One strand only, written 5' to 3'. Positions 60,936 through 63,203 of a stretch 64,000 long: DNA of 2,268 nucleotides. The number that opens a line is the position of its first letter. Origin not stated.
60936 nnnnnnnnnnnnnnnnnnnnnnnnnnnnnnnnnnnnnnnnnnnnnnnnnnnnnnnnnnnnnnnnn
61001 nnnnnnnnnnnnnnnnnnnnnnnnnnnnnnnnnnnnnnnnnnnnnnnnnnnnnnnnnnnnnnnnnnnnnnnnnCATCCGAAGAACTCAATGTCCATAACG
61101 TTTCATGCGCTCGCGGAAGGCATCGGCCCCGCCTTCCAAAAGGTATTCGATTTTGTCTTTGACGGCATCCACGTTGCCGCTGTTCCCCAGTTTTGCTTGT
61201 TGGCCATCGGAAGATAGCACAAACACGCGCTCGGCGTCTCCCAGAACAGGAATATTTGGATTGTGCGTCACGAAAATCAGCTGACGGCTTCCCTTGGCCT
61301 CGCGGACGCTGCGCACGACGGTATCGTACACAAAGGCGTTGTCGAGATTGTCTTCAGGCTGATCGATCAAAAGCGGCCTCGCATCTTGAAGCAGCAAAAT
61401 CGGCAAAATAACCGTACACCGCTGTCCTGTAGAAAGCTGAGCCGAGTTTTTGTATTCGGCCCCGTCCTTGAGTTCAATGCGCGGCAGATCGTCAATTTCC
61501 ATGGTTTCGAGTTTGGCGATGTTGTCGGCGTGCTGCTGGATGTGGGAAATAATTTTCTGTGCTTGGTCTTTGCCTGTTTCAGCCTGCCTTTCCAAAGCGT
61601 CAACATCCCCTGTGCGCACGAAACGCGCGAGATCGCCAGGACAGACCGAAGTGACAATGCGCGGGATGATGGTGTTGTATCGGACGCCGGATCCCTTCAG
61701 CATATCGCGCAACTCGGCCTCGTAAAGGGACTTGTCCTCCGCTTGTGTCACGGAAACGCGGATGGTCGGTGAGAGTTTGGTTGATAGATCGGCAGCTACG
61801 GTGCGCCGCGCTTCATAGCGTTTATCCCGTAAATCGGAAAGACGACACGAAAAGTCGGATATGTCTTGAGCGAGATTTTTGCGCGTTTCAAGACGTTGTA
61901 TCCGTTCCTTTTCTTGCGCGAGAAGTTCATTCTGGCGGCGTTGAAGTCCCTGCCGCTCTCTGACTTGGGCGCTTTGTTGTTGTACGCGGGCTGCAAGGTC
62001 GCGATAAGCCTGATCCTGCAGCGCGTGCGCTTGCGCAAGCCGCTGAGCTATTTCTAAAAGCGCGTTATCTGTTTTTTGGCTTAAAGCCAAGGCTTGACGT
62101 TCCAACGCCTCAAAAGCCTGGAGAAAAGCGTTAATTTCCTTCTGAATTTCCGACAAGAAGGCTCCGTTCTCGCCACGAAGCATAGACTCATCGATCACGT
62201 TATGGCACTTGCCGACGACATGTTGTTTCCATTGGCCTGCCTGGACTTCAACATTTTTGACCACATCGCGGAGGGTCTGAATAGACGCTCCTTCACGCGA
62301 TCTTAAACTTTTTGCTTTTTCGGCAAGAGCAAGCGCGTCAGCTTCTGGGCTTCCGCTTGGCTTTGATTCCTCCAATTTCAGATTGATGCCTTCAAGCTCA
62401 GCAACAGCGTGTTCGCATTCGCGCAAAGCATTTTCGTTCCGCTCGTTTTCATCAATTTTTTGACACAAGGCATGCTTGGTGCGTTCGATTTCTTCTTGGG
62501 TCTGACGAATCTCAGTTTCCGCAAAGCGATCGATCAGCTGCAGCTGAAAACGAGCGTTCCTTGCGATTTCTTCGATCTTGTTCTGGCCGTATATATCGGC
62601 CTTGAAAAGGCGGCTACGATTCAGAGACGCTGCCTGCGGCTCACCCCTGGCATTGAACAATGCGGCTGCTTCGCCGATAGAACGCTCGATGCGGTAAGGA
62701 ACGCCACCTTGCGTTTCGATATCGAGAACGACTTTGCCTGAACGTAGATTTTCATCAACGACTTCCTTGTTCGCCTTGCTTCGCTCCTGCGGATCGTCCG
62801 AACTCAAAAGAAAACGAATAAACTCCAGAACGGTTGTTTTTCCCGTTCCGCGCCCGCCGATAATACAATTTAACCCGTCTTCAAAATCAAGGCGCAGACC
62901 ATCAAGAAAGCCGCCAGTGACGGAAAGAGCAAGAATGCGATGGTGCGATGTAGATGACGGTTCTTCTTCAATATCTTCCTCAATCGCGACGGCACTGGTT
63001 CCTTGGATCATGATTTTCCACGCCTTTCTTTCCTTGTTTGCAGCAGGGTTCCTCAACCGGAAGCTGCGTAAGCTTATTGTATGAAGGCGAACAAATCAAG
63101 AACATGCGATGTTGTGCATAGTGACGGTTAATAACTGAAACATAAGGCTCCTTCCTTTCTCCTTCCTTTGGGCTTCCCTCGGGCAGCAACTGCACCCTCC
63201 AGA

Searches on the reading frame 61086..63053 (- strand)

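Call 29: search_protein_families(library=pfam, proteins=[window:61086-63053:-], max_evalue=0.001)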
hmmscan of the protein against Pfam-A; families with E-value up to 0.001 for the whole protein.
window:61086-63053:- (655 aa): 5 families
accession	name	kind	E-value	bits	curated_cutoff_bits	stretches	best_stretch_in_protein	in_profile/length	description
PF13304.12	AAA_21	-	5.9e-11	43.4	27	1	495-601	183-302/304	AAA domain, putative AbiEii toxin, Type IV TA system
PF02463.25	SMC_N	-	1.8e-08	34.5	40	1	54-601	19-201/220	RecF/RecN/SMC N terminal domain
PF13175.12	AAA_15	-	6.5e-08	33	32.1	1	53-398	17-239/374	AAA ATPase domain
PF13476.12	AAA_23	-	4.6e-07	31.1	27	1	51-213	11-176/201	AAA domain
PF00005.33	ABC_tran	-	0.0004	21.4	25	0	62-85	14-37/137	ABC transporter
